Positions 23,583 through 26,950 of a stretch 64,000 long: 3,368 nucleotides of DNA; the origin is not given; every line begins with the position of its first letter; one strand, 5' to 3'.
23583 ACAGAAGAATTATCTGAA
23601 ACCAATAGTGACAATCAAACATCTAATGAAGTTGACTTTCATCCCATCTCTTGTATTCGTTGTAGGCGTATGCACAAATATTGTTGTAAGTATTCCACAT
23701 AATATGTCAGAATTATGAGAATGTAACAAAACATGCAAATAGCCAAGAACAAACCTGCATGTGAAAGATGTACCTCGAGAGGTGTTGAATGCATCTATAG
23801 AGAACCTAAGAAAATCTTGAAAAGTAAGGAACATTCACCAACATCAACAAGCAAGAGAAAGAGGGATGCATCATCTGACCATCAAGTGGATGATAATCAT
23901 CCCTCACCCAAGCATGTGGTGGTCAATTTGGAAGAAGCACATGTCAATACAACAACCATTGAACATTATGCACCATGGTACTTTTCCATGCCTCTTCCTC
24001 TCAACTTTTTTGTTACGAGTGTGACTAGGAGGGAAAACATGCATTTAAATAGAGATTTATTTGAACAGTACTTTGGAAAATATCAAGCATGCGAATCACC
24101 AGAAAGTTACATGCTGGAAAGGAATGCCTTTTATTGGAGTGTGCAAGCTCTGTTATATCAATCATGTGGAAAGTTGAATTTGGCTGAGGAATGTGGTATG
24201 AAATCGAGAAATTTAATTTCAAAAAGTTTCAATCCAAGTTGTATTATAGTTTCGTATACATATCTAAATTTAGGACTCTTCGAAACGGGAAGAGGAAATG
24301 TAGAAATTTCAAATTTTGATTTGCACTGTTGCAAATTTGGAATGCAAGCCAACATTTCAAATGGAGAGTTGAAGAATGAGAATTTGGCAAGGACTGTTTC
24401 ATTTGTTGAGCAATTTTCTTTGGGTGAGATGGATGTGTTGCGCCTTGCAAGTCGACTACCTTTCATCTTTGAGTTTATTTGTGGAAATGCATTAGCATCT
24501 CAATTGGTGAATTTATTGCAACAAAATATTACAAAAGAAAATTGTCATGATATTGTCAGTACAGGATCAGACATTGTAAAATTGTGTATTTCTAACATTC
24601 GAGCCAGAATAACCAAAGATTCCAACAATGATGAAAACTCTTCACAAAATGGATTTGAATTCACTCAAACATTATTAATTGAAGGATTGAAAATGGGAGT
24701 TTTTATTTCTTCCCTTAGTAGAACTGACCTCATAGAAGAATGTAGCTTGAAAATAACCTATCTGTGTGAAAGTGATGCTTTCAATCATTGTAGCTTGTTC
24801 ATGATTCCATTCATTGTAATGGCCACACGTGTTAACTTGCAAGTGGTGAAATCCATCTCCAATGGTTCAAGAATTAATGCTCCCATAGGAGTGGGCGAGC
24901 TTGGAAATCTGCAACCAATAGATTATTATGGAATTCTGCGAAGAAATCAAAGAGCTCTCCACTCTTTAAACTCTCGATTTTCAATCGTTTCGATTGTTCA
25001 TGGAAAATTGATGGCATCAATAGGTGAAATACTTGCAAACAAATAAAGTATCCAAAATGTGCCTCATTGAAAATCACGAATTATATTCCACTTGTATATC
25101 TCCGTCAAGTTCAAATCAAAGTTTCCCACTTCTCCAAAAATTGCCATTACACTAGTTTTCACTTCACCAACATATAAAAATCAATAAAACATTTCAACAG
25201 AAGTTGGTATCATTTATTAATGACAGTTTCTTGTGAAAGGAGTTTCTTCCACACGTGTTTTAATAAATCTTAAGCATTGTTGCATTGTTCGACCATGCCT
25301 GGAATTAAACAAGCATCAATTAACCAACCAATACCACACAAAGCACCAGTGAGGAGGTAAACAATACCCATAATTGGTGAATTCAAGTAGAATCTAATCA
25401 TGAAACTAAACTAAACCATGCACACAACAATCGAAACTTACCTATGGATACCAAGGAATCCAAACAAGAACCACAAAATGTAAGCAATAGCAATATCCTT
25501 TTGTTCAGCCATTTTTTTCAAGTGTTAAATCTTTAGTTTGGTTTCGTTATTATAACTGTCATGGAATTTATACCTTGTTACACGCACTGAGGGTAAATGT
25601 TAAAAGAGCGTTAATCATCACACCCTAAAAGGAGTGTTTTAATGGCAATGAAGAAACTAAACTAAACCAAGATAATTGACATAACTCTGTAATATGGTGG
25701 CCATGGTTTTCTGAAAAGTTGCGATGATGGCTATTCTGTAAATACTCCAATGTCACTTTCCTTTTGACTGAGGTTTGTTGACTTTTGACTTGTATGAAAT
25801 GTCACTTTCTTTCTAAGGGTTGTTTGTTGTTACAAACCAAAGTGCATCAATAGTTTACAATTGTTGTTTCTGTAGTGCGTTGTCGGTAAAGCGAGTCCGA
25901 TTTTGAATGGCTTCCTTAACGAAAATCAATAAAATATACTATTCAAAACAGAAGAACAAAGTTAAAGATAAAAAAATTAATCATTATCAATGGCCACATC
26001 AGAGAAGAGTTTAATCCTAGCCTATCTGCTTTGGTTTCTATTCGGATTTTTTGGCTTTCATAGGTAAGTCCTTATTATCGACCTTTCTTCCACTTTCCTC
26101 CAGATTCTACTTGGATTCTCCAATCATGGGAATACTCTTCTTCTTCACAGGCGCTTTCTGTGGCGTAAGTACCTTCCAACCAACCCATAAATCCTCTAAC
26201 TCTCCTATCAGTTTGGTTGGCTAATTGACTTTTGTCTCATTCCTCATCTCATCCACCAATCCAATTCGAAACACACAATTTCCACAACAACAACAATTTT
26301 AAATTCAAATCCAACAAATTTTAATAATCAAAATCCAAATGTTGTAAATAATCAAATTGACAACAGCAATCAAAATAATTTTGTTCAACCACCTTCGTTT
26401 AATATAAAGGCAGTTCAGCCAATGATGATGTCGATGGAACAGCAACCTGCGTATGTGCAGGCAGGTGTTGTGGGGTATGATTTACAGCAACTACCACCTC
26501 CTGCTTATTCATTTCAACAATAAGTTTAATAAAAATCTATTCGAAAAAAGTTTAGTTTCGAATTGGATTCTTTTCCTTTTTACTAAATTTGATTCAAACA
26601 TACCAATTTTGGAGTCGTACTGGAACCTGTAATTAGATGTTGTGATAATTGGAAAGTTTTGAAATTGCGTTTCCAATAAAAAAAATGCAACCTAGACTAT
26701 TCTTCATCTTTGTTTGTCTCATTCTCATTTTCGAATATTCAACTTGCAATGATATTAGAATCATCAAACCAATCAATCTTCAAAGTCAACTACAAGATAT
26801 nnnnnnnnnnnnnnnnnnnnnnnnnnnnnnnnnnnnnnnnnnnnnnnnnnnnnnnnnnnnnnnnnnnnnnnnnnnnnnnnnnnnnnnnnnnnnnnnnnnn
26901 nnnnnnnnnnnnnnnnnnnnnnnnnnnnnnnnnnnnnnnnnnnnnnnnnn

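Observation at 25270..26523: Divergently oriented pair of small multi-exon TM2-domain genes missed by the ORF track, with a shared intron position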

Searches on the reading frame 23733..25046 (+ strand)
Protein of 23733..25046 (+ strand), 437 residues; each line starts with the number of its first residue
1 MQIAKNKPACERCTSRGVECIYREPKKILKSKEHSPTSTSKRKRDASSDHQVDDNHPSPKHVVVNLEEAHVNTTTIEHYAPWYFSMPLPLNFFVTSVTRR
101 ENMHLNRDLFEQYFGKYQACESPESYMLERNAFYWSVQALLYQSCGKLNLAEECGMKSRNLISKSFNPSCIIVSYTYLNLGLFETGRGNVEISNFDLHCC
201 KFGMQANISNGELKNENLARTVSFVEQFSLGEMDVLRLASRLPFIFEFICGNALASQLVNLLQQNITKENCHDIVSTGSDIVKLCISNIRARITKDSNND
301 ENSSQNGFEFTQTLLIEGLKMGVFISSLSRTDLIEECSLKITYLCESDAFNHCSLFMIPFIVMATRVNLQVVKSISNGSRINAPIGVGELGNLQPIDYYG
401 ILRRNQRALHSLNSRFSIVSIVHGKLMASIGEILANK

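Call 11: find_encoding_contigs(protein=window:23733-25046:+, max_places=3, flank=5000)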
Protein window:23733-25046:+ (437 aa): no gene with exactly this product is on record in the collection.

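Call 12: search_protein_families(library=pfam, proteins=[window:23733-25046:+], max_evalue=0.001)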
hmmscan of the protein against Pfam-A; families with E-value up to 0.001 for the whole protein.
window:23733-25046:+ (437 aa): 1 family
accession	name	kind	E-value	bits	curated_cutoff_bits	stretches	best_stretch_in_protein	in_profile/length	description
PF02536.19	mTERF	-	0.00081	18.8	23.1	0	212-293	140-220/314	mTERF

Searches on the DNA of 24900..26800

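Call 56: search_rna_families(source=window, start=24900, end=26800, threshold=evalue, max_evalue=1)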
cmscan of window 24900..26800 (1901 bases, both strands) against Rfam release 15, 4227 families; matches with E-value up to 1: 0.
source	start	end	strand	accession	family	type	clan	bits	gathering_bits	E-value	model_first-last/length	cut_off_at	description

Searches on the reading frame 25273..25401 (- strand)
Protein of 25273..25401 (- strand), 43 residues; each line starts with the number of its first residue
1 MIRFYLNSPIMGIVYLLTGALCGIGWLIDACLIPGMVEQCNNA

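Call 49: list_cluster_members(proteins=[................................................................, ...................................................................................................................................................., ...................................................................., window:25273-25401:-])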
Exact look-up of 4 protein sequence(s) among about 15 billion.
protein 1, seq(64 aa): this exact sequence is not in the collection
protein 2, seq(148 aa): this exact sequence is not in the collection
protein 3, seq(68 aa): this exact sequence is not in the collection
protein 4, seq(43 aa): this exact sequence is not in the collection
